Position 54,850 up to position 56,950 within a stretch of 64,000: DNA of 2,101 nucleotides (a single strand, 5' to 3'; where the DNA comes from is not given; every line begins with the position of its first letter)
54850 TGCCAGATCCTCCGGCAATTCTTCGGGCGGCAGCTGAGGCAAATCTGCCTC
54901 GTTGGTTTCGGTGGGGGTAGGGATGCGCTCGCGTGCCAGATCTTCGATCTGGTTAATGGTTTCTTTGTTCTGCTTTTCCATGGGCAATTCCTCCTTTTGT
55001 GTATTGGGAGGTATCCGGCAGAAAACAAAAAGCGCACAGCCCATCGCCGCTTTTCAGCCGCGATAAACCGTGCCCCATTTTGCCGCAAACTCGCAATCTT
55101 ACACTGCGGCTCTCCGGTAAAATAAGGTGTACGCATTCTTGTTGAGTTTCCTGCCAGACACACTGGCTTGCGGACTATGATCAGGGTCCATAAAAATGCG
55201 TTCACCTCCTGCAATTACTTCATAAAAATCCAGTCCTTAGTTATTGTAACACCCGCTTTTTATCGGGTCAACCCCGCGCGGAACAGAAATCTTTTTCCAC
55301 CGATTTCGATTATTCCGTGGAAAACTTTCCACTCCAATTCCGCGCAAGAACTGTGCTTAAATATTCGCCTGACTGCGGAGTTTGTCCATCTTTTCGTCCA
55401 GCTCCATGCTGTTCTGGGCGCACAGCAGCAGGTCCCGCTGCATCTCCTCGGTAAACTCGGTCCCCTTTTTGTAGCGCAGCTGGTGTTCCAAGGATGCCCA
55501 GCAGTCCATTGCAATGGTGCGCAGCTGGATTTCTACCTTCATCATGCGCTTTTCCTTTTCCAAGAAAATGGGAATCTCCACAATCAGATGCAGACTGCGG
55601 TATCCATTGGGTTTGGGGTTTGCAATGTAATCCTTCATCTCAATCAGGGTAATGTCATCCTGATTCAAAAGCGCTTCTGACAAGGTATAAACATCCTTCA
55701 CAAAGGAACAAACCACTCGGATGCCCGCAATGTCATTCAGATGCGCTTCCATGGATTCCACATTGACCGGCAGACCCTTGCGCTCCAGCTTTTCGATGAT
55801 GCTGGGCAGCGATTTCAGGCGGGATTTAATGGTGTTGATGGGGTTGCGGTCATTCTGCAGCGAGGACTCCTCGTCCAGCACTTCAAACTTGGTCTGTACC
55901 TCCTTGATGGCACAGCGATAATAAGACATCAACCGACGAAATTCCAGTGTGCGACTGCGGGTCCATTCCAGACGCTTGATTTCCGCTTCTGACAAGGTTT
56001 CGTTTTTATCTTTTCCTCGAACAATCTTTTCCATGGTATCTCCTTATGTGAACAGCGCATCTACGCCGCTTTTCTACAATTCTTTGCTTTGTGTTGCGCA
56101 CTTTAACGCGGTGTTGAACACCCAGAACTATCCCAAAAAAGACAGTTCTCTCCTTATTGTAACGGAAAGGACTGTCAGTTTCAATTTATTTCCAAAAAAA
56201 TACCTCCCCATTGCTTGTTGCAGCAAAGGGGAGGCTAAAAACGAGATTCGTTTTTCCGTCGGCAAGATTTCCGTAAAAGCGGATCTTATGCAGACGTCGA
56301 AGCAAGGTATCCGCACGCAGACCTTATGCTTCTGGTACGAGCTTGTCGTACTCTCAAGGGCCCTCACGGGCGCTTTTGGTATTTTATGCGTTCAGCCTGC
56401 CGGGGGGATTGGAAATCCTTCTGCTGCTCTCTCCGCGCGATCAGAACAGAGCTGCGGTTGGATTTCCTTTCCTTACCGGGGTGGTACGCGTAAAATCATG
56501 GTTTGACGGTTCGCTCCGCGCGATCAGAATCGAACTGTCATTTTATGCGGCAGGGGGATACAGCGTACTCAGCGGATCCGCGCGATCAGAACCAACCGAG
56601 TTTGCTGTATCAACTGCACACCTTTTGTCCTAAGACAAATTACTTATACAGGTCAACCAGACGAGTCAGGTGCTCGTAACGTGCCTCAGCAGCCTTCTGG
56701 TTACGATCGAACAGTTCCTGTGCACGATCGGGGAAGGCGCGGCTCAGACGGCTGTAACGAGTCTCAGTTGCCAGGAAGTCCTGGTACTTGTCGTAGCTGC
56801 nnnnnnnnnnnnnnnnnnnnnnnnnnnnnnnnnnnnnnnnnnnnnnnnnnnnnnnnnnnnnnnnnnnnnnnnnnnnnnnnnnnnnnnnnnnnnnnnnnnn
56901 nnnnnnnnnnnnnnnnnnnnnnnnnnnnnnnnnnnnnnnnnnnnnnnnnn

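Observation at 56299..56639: Array of four tandem stem-loops presenting a conserved 15-nt loop sequence between PFOR and the alarmone synthetase gene: candidate undescribed structured RNA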

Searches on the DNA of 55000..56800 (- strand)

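Call 5: search_rna_families(source=window, start=56000, end=56800, threshold=evalue, max_evalue=10, show_alignments=5)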
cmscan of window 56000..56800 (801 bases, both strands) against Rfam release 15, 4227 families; matches with E-value up to 10: 4.
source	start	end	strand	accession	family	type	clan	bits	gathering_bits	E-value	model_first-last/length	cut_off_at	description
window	56135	56254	-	RF00515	PyrR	Cis-reg;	-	19.9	54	3.8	1-115/115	no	PyrR binding site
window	56152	56290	+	RF04315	manA-II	Cis-reg;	-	16.8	100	4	1-147/147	no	manA_II ncRNA motif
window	56392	56484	+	RF00862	mir-491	Gene; miRNA;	-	15.2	62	8.3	1-84/84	no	mir-491 microRNA precursor family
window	56399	56480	+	RF03842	MIR2680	Gene; miRNA;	-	14.1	155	4.9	1-168/168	no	MIR2680 microRNA precursor family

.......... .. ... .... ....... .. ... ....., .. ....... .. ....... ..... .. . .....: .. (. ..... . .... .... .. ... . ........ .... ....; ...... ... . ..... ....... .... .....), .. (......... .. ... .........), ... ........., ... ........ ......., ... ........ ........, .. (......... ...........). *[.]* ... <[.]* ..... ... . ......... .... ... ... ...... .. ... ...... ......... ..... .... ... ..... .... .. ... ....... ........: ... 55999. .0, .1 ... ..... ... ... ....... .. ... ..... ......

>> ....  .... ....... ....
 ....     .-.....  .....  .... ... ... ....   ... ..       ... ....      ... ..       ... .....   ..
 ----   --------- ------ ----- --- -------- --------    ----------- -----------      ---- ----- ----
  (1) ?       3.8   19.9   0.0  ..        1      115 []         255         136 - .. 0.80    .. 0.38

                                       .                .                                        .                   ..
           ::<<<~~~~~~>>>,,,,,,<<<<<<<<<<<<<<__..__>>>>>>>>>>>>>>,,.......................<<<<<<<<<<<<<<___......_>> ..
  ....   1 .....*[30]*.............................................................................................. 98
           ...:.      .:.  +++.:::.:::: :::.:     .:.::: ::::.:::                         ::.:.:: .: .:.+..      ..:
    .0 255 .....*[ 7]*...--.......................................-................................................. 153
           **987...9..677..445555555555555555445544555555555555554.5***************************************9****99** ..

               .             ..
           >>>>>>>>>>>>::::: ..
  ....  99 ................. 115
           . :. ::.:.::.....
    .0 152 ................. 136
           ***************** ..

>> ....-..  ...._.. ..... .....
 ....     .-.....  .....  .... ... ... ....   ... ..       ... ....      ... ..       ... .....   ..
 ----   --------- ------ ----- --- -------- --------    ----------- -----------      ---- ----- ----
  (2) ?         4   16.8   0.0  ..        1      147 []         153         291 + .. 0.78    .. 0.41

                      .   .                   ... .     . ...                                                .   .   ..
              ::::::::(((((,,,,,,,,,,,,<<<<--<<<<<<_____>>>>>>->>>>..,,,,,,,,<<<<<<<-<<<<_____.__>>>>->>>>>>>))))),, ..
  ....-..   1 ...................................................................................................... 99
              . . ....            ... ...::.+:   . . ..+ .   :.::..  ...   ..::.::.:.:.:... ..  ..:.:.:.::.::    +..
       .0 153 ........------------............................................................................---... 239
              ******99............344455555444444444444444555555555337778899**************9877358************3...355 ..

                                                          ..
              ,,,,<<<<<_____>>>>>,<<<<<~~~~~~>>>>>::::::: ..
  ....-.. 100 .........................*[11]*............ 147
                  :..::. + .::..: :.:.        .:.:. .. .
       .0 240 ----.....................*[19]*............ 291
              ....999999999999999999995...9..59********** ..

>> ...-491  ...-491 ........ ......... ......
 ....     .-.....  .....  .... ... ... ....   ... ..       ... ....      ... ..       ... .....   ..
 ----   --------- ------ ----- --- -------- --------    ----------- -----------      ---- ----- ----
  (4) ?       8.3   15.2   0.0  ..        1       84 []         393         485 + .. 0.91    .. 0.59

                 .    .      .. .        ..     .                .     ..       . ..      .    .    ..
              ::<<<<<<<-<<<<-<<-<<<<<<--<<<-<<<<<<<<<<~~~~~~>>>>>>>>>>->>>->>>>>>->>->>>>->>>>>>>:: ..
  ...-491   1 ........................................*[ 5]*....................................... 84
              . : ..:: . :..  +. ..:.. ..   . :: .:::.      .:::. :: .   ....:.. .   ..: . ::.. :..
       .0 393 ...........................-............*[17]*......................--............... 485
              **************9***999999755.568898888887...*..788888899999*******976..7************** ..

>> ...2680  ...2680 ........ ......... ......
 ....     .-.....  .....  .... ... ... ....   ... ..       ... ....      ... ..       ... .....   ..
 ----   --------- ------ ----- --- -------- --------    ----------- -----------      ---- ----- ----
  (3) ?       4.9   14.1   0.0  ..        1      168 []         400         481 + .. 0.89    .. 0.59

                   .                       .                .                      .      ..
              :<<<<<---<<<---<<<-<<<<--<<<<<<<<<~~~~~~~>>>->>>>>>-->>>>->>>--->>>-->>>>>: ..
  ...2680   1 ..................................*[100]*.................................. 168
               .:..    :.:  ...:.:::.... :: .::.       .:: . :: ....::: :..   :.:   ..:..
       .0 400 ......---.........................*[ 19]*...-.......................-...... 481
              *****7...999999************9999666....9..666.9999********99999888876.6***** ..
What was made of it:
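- On Any Rfam 15 family (4227 models): The region 56000-56800 at E up to 10 gives only noise, with E of 3.8 or more (call 5).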

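Call 21: search_rna_families(source=L011, start=5150, end=5600, threshold=evalue, max_evalue=10, show_alignments=3)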
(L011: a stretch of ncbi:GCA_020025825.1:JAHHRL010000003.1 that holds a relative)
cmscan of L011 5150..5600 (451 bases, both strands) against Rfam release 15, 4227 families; matches with E-value up to 10: 3.
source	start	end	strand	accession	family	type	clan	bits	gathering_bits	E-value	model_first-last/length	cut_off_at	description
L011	5414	5473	-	RF03603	mir-4899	Gene; miRNA;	-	22.1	85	0.077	1-87/87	no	mir-4899 microRNA precursor family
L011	5431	5527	+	RF00515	PyrR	Cis-reg;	-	19.6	54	2.5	1-115/115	no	PyrR binding site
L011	5277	5344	-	RF02538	TarB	Gene; sRNA;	-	15.5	80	2.5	1-79/79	no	Vibrio ToxT activated RNA TarB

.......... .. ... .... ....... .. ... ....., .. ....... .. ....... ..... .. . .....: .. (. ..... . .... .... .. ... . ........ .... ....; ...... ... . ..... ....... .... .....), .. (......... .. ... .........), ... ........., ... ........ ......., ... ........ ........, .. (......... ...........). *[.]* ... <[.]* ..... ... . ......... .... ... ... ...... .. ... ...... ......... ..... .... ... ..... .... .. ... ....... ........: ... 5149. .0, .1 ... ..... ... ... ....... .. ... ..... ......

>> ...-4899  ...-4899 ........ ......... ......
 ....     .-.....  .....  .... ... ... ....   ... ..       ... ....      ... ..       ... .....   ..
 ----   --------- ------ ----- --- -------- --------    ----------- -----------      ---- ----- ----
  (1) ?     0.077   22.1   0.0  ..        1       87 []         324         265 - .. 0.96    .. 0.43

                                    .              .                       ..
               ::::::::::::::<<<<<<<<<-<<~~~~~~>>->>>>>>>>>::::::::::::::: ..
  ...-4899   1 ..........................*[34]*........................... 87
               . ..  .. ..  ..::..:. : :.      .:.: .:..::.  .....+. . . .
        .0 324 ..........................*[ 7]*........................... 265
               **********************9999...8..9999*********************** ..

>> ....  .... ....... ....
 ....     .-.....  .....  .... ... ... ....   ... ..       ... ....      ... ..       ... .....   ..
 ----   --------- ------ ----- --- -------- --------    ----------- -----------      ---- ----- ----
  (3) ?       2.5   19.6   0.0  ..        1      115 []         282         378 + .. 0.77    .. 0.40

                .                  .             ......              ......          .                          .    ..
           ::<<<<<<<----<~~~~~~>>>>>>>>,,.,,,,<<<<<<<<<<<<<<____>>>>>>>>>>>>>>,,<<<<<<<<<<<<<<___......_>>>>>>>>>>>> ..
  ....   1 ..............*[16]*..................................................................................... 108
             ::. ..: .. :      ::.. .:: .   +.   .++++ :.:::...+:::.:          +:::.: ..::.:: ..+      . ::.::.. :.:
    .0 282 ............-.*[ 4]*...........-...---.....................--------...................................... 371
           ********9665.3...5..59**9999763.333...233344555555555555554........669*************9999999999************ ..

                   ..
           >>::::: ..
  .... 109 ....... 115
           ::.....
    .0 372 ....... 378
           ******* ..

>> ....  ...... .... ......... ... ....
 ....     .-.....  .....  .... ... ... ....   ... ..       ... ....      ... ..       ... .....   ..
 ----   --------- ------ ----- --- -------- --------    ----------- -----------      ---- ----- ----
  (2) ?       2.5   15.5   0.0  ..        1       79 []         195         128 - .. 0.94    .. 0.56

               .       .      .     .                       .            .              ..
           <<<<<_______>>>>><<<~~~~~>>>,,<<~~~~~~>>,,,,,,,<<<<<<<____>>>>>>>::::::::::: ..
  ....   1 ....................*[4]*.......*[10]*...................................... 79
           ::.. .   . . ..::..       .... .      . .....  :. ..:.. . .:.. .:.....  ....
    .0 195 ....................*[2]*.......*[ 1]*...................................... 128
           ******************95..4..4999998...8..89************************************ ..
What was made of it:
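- On Any Rfam 15 family (4227 models): The minimal homologue L011 gives only noise (call 21).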

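Call 44: search_rna_families(sources=[L003, L006, L009, L010, L011, L015, L016, L027, L044, L046, L047, L051, L052], threshold=gathering)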
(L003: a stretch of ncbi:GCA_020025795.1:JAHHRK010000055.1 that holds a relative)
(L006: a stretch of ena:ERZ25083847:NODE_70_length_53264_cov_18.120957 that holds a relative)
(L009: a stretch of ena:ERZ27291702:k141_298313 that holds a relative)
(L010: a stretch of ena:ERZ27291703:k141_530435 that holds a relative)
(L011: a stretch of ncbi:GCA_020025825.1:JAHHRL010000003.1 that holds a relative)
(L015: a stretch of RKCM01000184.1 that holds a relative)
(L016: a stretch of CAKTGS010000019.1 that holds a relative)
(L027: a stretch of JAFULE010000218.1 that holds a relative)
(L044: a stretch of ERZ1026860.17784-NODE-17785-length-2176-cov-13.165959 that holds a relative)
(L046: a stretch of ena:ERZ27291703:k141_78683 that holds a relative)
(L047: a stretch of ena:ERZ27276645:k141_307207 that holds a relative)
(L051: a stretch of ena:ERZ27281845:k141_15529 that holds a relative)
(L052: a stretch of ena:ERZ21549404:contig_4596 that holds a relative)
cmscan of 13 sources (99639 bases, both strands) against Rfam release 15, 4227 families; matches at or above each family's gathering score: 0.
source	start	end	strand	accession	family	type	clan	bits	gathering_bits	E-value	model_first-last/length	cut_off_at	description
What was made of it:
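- On Any Rfam 15 family (4227 models): Thirteen related loci give zero hits at gathering threshold (call 44).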

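Call 47: build_rna_model(alignment_id=A2, structure=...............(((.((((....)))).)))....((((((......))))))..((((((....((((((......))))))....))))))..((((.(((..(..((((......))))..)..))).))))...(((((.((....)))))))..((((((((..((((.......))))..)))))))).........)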
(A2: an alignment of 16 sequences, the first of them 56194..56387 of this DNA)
Model R1 built from alignment A2 (16 sequences, 207 columns); structure: as given.
model positions 195; base pairs 56; branch points 5; effective number of sequences 1.21; information 0.59 bits per position. Calibrated on 0.2 Mb of random sequence (short: E-values are rough).
structure used (alignment columns):
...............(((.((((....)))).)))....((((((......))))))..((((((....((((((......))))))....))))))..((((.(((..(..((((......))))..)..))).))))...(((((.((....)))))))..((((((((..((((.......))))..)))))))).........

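Call 48: search_with_rna_model(model_id=R1, sources=[window, L001, L003, L006, L009, L010, L011, L013, L015, L016, L017, L018, L019, L021, L022, L023, L024, L025, L026, L027, L028, L030, L032, L034, L035, L036, L037, L039, L040, L041, L042, L044, L045, L046, L047, L051, L052, L053], max_evalue=1)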
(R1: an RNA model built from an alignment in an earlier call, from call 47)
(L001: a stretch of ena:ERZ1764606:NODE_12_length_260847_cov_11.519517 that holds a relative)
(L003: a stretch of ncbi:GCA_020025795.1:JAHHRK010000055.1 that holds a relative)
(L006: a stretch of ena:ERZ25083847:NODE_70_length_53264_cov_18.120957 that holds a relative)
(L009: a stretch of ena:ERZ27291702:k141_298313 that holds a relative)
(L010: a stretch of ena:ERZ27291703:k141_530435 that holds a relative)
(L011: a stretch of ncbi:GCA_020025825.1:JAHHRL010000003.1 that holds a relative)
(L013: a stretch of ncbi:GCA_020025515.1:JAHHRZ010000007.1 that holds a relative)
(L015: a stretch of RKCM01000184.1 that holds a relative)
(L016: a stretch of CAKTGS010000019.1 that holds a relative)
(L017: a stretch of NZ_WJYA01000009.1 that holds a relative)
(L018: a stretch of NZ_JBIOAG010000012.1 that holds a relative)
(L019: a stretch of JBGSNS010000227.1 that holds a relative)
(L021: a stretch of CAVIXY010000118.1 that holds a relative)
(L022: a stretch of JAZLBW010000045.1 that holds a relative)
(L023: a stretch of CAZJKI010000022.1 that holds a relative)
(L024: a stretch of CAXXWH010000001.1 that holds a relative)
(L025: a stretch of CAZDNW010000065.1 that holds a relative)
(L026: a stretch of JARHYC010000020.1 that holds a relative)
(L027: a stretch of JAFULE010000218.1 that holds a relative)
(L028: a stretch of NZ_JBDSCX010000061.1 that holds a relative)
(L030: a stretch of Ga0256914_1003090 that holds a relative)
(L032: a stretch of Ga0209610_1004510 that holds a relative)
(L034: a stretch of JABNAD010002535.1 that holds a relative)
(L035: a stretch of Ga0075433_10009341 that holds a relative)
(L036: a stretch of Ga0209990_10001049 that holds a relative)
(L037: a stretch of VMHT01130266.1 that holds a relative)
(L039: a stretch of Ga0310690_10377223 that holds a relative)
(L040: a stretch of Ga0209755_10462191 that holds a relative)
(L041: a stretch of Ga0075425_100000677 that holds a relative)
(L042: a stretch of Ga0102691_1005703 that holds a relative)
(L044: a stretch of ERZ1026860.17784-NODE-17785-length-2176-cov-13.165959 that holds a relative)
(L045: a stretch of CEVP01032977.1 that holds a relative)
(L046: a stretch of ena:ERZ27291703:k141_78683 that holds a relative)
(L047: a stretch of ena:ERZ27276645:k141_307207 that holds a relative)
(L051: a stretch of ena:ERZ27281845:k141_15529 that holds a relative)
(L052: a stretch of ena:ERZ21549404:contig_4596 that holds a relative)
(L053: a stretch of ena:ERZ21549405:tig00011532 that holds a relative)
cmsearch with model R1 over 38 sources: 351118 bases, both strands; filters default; matches with E-value up to 1: 26.
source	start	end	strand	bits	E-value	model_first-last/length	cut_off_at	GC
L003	5591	5785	+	225.6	8e-75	1-195/195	no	0.48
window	56194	56387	-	223.6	4e-74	1-195/195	no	0.48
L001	9648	9841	+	223.6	4e-74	1-195/195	no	0.48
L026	7613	7807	-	221.2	2.6e-73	1-195/195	no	0.48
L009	5627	5823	+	215.6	2.2e-71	1-195/195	no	0.52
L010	5658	5854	+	212.2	3e-70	1-195/195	no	0.51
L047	2158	2353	+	208.3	6.2e-69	1-195/195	no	0.48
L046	1808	2002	+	208.2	7.1e-69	1-195/195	no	0.54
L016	3526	3717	+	203.4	3.1e-67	1-195/195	no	0.55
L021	1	192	+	199.5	6.4e-66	1-195/195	no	0.54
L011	5273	5468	+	199.4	7e-66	1-195/195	no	0.5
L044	616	806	+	198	2.1e-65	1-195/195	no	0.54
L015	576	767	+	194.3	3.7e-64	1-195/195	no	0.54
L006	5340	5535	+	158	9.3e-52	1-195/195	no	0.53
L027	2537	2732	+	149.4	7.4e-49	1-195/195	no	0.57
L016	3555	3716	-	19.6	0.00014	1-195/195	no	0.54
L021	30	191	-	18.3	0.00037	1-195/195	no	0.52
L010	5757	5953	-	17.9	0.00054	1-195/195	no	0.46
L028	7114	7152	+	16.2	0.0021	54-89/195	no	0.56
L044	766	797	-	16.1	0.0021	155-186/195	no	0.78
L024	3468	3584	-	13.7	0.014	1-195/195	no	0.32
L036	12534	12572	-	11.6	0.072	55-89/195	no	0.51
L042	340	378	+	11.6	0.072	55-89/195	no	0.51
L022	7529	7563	+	9.6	0.35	56-89/195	no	0.4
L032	3394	3426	+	9.2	0.47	56-89/195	no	0.45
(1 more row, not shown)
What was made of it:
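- The covariance model scores 149-226 bits on the PFOR strand and at most 20 bits on the opposite strand (call 48). The model scores at most 20 bits on the opposite strand (call 48).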

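Call 72: search_rna_families(source=window, start=55000, end=55400, threshold=evalue, max_evalue=10)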
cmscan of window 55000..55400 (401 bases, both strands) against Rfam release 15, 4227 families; matches with E-value up to 10: 3.
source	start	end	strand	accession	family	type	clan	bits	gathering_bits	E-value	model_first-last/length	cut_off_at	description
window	55122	55210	-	RF00961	mir-581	Gene; miRNA;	-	18.6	100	0.5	1-89/89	no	mir-581 microRNA precursor family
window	55278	55343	+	RF00149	snoZ103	Gene; snRNA; snoRNA; CD-box;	-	14.4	44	7.2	1-100/100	no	Small nucleolar RNA Z103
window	55279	55359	-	RF01952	SOX2OT_exon2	Gene; lncRNA;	-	10.4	45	7.4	1-69/69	no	SOX2 overlapping transcript exon 2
